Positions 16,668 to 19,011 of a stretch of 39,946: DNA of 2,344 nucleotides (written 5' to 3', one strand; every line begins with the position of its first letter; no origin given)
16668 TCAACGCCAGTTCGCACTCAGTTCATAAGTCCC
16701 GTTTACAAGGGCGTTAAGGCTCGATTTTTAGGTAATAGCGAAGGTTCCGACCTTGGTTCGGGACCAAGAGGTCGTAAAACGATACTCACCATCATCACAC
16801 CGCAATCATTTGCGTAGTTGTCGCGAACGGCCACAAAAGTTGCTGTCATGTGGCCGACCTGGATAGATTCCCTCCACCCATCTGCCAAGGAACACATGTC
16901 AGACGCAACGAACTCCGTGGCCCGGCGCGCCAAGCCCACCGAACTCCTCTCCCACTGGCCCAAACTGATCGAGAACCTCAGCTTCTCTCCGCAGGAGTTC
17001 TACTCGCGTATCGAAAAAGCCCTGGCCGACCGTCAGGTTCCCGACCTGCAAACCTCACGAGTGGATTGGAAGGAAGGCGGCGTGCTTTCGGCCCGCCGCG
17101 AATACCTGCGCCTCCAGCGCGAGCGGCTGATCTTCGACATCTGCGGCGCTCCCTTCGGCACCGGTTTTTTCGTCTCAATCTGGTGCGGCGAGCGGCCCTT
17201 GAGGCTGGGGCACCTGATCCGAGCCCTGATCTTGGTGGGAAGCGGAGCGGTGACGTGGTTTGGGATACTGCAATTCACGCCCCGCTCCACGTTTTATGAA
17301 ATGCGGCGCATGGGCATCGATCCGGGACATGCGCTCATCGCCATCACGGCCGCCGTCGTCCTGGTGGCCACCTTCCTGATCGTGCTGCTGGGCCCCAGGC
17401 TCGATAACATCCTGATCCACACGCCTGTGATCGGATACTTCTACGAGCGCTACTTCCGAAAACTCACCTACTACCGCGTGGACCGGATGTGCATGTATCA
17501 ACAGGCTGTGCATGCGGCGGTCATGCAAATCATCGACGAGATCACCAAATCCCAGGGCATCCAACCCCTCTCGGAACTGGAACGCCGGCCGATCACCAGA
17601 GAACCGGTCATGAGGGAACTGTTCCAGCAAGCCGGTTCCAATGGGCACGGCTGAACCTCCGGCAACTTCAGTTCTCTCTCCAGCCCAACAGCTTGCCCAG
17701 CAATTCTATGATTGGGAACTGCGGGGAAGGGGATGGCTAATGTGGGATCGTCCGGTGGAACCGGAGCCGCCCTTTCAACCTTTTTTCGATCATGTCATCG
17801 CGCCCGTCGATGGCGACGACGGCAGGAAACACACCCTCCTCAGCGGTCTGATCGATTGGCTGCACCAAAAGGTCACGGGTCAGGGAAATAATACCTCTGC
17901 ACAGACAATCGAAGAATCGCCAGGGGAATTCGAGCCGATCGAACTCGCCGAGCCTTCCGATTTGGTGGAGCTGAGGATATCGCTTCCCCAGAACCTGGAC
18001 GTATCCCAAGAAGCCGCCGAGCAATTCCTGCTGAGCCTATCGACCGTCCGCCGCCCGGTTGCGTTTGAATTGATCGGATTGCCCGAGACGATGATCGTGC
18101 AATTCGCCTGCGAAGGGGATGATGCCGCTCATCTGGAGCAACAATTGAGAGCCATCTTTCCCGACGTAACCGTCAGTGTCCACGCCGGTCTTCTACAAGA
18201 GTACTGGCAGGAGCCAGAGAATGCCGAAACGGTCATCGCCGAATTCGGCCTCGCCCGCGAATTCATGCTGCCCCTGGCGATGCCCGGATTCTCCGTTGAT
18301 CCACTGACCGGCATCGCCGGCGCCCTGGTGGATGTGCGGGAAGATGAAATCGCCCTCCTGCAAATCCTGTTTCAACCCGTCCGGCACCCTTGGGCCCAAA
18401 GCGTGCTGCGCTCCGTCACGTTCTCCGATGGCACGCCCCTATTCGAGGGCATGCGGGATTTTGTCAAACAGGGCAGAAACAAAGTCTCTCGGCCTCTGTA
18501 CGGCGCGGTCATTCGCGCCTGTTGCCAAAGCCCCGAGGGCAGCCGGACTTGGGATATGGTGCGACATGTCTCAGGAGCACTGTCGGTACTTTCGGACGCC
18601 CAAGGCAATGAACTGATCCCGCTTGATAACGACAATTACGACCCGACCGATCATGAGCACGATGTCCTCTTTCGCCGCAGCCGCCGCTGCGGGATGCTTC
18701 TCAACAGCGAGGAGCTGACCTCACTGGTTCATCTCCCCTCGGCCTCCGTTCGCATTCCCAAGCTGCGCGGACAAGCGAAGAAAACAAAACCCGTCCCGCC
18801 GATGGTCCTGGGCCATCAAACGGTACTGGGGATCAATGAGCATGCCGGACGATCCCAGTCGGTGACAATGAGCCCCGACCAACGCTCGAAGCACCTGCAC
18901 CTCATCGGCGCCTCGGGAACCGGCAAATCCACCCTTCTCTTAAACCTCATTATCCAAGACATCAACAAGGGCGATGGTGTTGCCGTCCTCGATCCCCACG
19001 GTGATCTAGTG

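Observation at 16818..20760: Translationally coupled membrane protein plus 1039-aa TraD/VirD4/HerA-type NTPase with no other transfer genes: candidate defence or minimal DNA-translocation module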

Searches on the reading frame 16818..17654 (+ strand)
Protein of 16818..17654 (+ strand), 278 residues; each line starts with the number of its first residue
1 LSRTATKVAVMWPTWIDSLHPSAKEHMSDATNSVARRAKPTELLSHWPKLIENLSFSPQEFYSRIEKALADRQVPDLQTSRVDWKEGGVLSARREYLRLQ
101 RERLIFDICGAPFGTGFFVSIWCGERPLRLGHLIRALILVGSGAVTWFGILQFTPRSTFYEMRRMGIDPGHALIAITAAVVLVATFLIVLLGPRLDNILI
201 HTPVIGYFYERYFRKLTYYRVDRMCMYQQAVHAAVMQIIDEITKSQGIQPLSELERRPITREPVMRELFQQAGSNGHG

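Call 3: search_protein_families(library=pfam, proteins=[window:16818-17654:+], max_evalue=0.01)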
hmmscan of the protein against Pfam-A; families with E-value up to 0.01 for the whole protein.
window:16818-17654:+ (278 aa): 0 families

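Call 4: search_protein_families(library=padloc, proteins=[window:16818-17654:+], max_evalue=0.01)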
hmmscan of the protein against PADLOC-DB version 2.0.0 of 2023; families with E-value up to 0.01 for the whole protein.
window:16818-17654:+ (278 aa): 0 families

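Call 5: search_protein_families(library=ncbifam, proteins=[window:16818-17654:+], max_evalue=0.01)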
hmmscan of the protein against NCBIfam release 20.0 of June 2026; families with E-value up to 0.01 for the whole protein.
window:16818-17654:+ (278 aa): 0 families

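Call 9: find_homologous_proteins(query=window:16818-17654:+)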
Query window:16818-17654:+ (278 aa): 530 proteins with E <= 0.001 among 2383 candidates; the best 120 are listed.
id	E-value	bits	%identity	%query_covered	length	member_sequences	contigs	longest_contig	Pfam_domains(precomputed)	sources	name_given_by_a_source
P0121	5.4e-166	569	100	91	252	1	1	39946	-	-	-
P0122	3.7e-91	323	58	90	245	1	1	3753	-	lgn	-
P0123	6.5e-91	323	58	88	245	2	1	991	-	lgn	-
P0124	2.4e-90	321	59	90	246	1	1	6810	-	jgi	jgi:hypothetical protein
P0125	3.6e-90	320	58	90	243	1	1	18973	-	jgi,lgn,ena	-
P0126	1.4e-87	312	57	91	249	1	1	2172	-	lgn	-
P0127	1.1e-85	305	56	90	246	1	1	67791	-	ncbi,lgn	-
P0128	2.3e-84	301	56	90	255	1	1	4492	-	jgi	jgi:hypothetical protein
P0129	3.5e-84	301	54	90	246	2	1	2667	-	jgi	jgi:hypothetical protein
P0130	7.3e-84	299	58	90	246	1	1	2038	-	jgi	jgi:hypothetical protein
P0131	1.2e-82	295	59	83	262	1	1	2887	-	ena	-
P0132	1.3e-81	292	54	89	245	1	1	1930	-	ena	-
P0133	2.6e-81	291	55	88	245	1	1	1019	-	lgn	-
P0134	2.8e-80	288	53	91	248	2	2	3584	-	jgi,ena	jgi:hypothetical protein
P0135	1.4e-79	285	52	89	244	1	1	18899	-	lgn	-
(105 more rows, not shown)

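Call 101: search_solved_structures(query=A9, max_evalue=10)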
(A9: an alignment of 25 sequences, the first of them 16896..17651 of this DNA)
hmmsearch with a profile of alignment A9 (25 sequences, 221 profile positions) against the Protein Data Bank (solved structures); distinct sequences matched with E-value up to 10: 8.
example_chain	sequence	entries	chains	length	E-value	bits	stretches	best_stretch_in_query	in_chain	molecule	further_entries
8hj5_F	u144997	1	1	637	0.084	16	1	61-111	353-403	Soluble cytochrome b562,Mas-related G-protein coupled receptor member X1,LgBit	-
8jgb_R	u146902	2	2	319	0.1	15.8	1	61-111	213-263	Mas-related G-protein coupled receptor member X1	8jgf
8jgg_R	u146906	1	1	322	0.11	15.7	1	61-111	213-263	Mas-related G-protein coupled receptor member X1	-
8dwc_R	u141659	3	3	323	0.11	15.6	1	61-111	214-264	Mas-related G-protein coupled receptor member X1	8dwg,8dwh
7vdh_R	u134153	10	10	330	0.18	14.9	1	60-108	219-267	Mas-related G-protein coupled receptor member X2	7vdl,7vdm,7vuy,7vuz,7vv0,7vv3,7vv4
7s8l_R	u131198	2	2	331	0.18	14.9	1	60-108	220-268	Mas-related G-protein coupled receptor member X2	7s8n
7s8m_R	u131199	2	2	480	0.33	14.1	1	60-108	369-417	Soluble cytochrome b562, Mas-related G-protein coupled receptor member X2 chimera | Soluble cytochrome b562,Mas-related G-protein coupled receptor member X2 chi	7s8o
7xk3_D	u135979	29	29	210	0.97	12.6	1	83-145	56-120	Na(+)-translocating NADH-quinone reductase subunit D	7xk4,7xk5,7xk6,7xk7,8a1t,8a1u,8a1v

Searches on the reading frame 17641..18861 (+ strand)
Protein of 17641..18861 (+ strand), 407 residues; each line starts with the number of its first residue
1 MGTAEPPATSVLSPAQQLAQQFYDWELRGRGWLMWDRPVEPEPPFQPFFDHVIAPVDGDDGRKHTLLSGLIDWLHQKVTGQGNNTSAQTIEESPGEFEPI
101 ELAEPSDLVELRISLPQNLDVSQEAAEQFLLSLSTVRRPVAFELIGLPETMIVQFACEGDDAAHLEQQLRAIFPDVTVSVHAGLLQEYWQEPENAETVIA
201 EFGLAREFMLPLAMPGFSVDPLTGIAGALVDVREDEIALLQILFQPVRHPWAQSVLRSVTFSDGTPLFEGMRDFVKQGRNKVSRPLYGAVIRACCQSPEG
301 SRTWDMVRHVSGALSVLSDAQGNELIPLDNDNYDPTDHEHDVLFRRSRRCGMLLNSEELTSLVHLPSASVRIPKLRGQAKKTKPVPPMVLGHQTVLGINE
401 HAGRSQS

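Call 44: predict_structure(alignment_id=A2)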
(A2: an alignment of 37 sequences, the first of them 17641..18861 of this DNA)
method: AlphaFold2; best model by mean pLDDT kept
length: 407 residues; sequences in the alignment: 37
mean_pLDDT: 82.4   pTM: 0.81
mean pLDDT of the five models: 82.4, 81.7, 80.2, 79.2, 79.2
residues with pLDDT >= 90: 201; 70-90: 120; 50-70: 49; < 50: 37
segments of 3 or more residues with pLDDT < 50: 1-7, 51-61, 80-89, 377-381
pLDDT, mean of each block of 10 residues (from residue 1): 47 77 87 93 81 44 56 65 43 67 87 88 94 91 95 95 96 93 94 90 92 78 91 95 93 87 79 85 95 97 96 89 91 94 95 95 88 56 64 69 61
secondary structure, 60 per line:
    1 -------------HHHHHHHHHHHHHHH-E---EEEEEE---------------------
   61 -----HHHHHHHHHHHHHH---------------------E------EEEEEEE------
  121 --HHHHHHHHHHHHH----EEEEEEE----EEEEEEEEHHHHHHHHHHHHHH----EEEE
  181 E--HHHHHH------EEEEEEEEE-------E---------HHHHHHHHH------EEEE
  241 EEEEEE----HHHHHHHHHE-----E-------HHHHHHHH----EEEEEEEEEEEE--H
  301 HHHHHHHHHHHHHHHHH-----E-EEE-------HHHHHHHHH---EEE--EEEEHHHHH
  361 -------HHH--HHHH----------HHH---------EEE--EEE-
elements in order: H14-28 E34-39 H66-79 E108-114 H123-135 E140-146 E151-158 H159-172 E177-181 H184-189 E196-204 H222-230 E237-246 H251-259 H274-281 E286-297 H300-317 E325-327 H335-343 E347-349 E352-355 H356-360 H373-376 E399-401 E404-406

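Call 48: fold_search(model_id=the predicted structure, library=pdb)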
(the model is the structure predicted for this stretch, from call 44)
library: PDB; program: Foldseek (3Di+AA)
matches with E <= 10: 1144; with E <= 0.001: 19
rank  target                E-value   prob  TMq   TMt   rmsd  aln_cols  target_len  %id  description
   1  8rtb_B                2.5e-05  1.00  0.38  0.25   7.9       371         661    8  Extended inner membrane complex (IMC) protomer structure (TrwM/VirB3-TrwK/VirB4-TrwI/VirB6-TrwG/VirB8-TrwE/VirB10) fro (released 2024-06-19)
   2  8rtd_h                2.5e-05  1.00  0.36  0.33   8.0       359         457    9  Stalk-Arches-IMC structure from the fully-assembled R388 type IV secretion system determined by cryo-EM. (released 2024-06-19)
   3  8rtd_P                3.1e-05  1.00  0.36  0.21   8.2       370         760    9  Stalk-Arches-IMC structure from the fully-assembled R388 type IV secretion system determined by cryo-EM. (released 2024-06-19)
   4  8rtd_V                4.9e-05  1.00  0.37  0.23   7.7       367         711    8  Stalk-Arches-IMC structure from the fully-assembled R388 type IV secretion system determined by cryo-EM. (released 2024-06-19)
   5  9h8u_A                6.1e-05  1.00  0.28  0.26   9.9       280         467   14  FAD-dependent oxidase sorD with sorbicillin bound (released 2025-03-19)
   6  7o43_B                9.1e-05  1.00  0.39  0.23   6.9       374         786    9  TrwK/VirB4unbound dimer complex from R388 type IV secretion system determined by cryo-EM. (released 2022-06-22)
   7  8rtd_g                9.1e-05  1.00  0.33  0.20  10.4       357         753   11  Stalk-Arches-IMC structure from the fully-assembled R388 type IV secretion system determined by cryo-EM. (released 2024-06-19)
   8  7o42_A                9.7e-05  1.00  0.40  0.19   8.8       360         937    9  TrwK/VirB4unbound trimer of dimers complex (with Hcp1) from the R388 type IV secretion system determined by cryo-EM. (released 2022-06-22)
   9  2bvf_A                1.4e-04  1.00  0.30  0.27   7.4       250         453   14  Crystal structure of 6-hydoxy-D-nicotine oxidase from Arthrobacter nicotinovorans. Crystal Form 3 (P1) (released 2005-08-17)
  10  8rtb_A                1.9e-04  1.00  0.35  0.22  10.2       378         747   10  Extended inner membrane complex (IMC) protomer structure (TrwM/VirB3-TrwK/VirB4-TrwI/VirB6-TrwG/VirB8-TrwE/VirB10) fro (released 2024-06-19)
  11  8rtd_O                1.9e-04  1.00  0.35  0.20  10.2       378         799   10  Stalk-Arches-IMC structure from the fully-assembled R388 type IV secretion system determined by cryo-EM. (released 2024-06-19)
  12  8rtd_T                1.9e-04  1.00  0.35  0.20  10.2       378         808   10  Stalk-Arches-IMC structure from the fully-assembled R388 type IV secretion system determined by cryo-EM. (released 2024-06-19)
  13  7o43_A                2.1e-04  1.00  0.37  0.21   6.9       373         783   10  TrwK/VirB4unbound dimer complex from R388 type IV secretion system determined by cryo-EM. (released 2022-06-22)
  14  7o42_E                3.4e-04  1.00  0.41  0.20   6.2       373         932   10  TrwK/VirB4unbound trimer of dimers complex (with Hcp1) from the R388 type IV secretion system determined by cryo-EM. (released 2022-06-22)
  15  2y08_A                4.5e-04  0.98  0.26  0.22  10.0       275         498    9  Structure of the substrate-free FAD-dependent tirandamycin oxidase TamL (released 2011-06-29)
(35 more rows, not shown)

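Call 68: search_protein_representatives(alignment_id=A4)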
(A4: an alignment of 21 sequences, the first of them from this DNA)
Query: 21 sequences, 411 profile positions. Proteins with E-value up to 0.001 (for the whole library): 2902; up to 1e-10: 1570; up to 1e-30: 664. The best 150 are listed.
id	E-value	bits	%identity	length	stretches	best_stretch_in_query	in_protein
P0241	2.2e-172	589.8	-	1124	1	1-409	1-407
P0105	5.2e-171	585.3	-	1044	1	12-410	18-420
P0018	1.3e-158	544.4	-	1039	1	5-409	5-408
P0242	2.3e-158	543.6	-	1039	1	13-410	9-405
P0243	2.9e-154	530.1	-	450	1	19-409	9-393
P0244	7.0e-151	519.0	-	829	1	13-410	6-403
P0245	3.0e-150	516.9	-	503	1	10-409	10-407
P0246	4.5e-150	516.3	-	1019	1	15-410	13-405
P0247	1.1e-149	515.0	-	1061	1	10-409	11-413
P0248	8.6e-149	512.1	-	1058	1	15-410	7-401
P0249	1.9e-148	511.0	-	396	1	11-373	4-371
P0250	6.9e-147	505.8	-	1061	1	9-410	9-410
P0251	3.5e-146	503.5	-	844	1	14-409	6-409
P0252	2.2e-145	500.9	-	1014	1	17-410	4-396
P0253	2.6e-145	500.6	-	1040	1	16-410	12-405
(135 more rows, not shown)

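Call 111: fold_search(model_id=the predicted structure, library=viral)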
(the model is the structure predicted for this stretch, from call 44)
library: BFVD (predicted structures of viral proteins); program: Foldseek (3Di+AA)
matches with E <= 10: 762; with E <= 0.001: 6
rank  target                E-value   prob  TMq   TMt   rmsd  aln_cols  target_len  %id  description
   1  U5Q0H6                3.8e-16  1.00  0.55  0.42  16.1       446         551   16  Uncharacterized protein [Bacillus phage Slash]
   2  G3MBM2                8.9e-16  1.00  0.52  0.27   5.2       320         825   16  Gp156 [Bacillus phage G]
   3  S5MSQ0                5.1e-14  1.00  0.54  0.25   9.2       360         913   14  Lipid A export ATP-binding/permease protein Msb [Bacillus phage JL]
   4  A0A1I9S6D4            3.5e-09  1.00  0.42  0.51   8.9       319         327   15  (no name in the UniProt tables at hand)
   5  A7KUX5                5.5e-09  1.00  0.36  0.21   8.3       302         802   13  (no name in the UniProt tables at hand)
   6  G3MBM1                1.4e-05  1.00  0.38  0.29   6.9       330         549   10  Gp155 [Bacillus phage G]
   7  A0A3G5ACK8            2.5e-03  0.96  0.24  0.34   8.9       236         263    8  FAD-binding oxidoreductase (Fragment) [Hyperionvirus sp.]
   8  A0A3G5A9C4            5.2e-03  0.96  0.26  0.21   8.8       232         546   11  FAD-binding oxidoreductase [Hyperionvirus sp.]
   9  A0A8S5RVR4            7.7e-03  0.97  0.37  0.35   7.1       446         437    9  Component of type IV transporter system [Siphoviridae sp. ctHip2]
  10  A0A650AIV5            2.7e-02  0.18  0.11  0.12  15.5       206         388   13  (no name in the UniProt tables at hand)
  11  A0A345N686            3.6e-02  0.57  0.14  0.27  16.9       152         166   14  (no name in the UniProt tables at hand)
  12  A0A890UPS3            4.8e-02  0.14  0.11  0.10  29.4       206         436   16  Replication-associated protein [Cressdnaviricota sp.]
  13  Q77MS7                6.7e-02  0.21  0.14  0.23  23.1       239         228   12  Nuclear phosphoprotein UL3 homolog [Gallid herpesvirus 2 (strain Chicken/Md5/ATCC VR-987)]
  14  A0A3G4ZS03            8.4e-02  0.47  0.26  0.23   8.3       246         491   11  FAD-binding oxidoreductase [Barrevirus sp.]
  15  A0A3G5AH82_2          1.2e-01  0.05  0.13  0.06  33.0       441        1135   10  DNA-directed RNA polymerase subunit [Sylvanvirus sp.]
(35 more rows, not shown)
